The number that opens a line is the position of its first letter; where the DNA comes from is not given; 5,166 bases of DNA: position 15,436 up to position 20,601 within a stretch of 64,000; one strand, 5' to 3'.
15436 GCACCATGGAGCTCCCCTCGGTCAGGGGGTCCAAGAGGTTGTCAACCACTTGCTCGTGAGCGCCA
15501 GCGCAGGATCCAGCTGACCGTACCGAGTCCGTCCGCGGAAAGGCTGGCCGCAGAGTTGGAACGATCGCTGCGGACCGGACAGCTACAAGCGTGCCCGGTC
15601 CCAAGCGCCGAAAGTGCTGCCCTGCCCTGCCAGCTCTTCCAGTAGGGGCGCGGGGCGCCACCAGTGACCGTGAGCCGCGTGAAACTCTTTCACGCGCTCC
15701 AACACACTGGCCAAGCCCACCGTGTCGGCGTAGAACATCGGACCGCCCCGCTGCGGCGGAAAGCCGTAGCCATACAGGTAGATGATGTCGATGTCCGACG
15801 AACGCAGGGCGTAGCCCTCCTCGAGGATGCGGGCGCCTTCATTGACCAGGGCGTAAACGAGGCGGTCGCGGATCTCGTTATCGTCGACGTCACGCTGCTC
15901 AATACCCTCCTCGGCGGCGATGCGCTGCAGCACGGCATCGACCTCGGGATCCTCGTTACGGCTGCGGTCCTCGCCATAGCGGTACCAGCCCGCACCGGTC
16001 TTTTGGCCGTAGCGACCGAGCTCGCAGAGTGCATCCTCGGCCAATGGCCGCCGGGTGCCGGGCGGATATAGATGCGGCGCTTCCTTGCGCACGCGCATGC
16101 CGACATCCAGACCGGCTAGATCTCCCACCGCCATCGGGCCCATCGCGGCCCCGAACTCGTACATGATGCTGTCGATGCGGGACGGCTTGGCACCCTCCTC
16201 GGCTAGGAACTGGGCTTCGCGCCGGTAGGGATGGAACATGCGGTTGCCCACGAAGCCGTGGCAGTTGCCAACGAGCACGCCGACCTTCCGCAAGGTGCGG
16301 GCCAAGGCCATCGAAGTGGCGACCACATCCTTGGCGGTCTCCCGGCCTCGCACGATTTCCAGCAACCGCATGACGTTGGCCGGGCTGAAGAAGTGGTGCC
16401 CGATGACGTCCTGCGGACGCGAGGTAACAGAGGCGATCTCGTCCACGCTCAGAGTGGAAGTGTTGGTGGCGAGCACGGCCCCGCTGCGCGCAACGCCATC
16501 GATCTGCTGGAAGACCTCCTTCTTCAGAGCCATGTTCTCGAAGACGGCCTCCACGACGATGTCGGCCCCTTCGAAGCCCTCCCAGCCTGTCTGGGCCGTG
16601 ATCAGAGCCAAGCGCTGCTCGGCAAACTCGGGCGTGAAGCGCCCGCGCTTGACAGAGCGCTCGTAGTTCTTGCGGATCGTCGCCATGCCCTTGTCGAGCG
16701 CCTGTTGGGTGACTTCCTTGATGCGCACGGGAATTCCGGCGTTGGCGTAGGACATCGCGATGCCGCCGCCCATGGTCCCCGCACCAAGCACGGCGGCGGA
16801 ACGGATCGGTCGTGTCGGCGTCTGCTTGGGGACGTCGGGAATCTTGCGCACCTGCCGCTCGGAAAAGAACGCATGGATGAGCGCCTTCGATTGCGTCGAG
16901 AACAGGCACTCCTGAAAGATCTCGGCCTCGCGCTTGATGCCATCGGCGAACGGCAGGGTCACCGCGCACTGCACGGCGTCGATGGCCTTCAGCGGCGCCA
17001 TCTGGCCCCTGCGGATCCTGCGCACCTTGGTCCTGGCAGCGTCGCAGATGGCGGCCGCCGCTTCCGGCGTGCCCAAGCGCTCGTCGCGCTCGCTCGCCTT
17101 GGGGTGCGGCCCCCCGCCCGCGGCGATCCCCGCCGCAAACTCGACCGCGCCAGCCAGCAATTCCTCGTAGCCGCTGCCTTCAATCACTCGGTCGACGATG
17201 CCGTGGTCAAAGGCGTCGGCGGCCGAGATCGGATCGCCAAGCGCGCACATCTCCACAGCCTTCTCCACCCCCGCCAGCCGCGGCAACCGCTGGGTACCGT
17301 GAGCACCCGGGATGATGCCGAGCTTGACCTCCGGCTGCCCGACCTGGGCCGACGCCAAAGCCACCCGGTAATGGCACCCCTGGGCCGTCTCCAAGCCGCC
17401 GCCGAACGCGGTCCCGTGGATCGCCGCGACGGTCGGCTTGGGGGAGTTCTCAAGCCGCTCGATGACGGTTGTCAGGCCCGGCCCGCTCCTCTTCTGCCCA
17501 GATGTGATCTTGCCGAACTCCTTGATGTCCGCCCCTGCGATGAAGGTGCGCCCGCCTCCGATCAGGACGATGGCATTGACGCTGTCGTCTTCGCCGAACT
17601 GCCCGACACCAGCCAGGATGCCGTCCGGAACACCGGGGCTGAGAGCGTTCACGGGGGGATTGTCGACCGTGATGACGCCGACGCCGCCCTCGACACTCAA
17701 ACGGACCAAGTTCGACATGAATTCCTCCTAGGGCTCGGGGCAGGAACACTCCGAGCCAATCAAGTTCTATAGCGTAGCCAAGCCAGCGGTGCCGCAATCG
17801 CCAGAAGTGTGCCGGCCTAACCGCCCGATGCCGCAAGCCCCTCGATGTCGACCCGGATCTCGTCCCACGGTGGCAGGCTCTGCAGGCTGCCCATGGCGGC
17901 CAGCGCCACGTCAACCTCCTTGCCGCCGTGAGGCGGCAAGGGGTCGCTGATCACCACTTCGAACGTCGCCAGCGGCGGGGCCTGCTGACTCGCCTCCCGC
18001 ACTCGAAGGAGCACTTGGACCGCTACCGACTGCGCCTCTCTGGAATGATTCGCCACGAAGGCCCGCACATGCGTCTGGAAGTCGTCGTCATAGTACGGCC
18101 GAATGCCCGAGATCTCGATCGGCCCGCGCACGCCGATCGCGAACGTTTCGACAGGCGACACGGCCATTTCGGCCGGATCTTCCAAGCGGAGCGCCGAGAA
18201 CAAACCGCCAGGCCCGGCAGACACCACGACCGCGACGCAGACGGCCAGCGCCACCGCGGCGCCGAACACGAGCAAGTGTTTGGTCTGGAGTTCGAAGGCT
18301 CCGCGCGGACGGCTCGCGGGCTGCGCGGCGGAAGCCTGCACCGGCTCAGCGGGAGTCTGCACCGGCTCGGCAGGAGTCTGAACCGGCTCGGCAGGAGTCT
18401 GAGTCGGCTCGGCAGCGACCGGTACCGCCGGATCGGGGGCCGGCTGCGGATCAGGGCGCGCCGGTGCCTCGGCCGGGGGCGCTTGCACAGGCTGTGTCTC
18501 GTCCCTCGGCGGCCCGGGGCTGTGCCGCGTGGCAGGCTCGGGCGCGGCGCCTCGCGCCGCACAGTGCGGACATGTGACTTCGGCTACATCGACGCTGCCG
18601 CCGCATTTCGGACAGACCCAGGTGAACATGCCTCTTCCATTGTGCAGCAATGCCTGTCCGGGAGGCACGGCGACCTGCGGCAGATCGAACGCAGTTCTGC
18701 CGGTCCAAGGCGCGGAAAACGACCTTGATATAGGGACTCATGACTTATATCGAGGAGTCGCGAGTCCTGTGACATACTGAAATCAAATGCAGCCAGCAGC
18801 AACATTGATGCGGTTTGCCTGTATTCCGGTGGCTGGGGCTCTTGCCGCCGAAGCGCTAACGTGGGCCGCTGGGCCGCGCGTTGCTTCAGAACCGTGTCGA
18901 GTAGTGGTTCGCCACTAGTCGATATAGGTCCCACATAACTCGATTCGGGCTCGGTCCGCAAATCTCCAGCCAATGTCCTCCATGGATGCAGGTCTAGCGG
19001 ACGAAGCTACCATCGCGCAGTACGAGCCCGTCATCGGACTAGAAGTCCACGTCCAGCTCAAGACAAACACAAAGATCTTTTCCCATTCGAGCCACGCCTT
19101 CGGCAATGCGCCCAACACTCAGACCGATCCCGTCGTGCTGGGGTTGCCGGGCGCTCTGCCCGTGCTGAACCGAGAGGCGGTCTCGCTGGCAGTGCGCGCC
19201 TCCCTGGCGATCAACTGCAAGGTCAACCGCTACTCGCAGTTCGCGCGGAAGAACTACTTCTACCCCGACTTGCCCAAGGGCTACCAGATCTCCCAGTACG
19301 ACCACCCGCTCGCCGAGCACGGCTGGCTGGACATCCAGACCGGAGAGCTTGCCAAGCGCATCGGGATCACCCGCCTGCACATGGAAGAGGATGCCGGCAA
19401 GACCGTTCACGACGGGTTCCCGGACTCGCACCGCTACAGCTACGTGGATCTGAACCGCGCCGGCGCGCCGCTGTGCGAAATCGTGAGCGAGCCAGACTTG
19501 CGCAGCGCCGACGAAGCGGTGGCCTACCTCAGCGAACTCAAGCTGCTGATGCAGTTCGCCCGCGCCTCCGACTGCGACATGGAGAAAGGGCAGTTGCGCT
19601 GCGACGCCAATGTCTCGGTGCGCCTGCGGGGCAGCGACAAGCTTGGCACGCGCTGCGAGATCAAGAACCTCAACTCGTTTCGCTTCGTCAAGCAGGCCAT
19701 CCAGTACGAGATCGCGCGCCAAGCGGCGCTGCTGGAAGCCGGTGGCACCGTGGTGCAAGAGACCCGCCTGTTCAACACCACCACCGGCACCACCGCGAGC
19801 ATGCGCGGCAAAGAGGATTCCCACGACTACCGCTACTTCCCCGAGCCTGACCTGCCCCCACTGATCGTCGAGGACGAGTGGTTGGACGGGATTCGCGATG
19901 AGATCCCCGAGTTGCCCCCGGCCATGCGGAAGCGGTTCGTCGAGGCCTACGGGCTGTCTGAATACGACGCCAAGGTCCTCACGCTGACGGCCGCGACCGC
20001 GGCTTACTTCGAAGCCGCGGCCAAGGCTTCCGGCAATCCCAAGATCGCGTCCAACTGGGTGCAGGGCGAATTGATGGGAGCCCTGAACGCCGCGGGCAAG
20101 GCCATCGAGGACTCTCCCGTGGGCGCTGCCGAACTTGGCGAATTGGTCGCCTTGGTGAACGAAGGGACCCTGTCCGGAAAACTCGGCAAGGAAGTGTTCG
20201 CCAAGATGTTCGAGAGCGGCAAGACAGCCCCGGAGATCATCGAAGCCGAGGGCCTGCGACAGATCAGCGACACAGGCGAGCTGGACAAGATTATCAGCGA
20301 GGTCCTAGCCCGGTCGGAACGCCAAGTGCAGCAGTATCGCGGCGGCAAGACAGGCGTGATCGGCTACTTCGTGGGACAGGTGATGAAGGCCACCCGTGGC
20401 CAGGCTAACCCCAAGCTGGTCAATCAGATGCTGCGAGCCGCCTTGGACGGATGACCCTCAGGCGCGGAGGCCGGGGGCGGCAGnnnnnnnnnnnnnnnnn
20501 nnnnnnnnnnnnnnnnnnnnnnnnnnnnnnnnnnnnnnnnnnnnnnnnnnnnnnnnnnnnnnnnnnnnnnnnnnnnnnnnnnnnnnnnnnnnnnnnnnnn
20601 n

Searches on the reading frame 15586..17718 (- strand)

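Call 6: search_protein_families(library=pfam, proteins=[window:15586-17718:-], max_evalue=0.001)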
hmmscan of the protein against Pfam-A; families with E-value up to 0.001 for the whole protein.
window:15586-17718:- (711 aa): 4 families
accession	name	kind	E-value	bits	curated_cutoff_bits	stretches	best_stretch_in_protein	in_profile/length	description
PF02737.24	3HCDH_N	-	4.1e-59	199.9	22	1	308-485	2-179/180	3-hydroxyacyl-CoA dehydrogenase, NAD binding domain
PF00378.25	ECH_1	-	3.7e-41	141.6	27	1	10-199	3-191/251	Enoyl-CoA hydratase/isomerase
PF00725.27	3HCDH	-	2.2e-29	102.3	22.1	2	488-581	1-97/97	3-hydroxyacyl-CoA dehydrogenase, C-terminal domain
PF16113.10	ECH_2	-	6.5e-21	75.6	27.2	1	14-190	2-183/335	Enoyl-CoA hydratase/isomerase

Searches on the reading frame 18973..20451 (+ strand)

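Call 6: search_protein_families(library=pfam, proteins=[window:18973-20451:+], max_evalue=0.001)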
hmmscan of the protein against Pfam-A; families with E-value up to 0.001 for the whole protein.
window:18973-20451:+ (493 aa): 2 families
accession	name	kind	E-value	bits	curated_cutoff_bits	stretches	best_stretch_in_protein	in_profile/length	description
PF02934.20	GatB_N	-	1.4e-121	405.4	23.4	1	20-304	2-276/277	GatB/GatE catalytic domain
PF02637.23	GatB_Yqey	-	2.2e-52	177.3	27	1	345-491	2-148/148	GatB domain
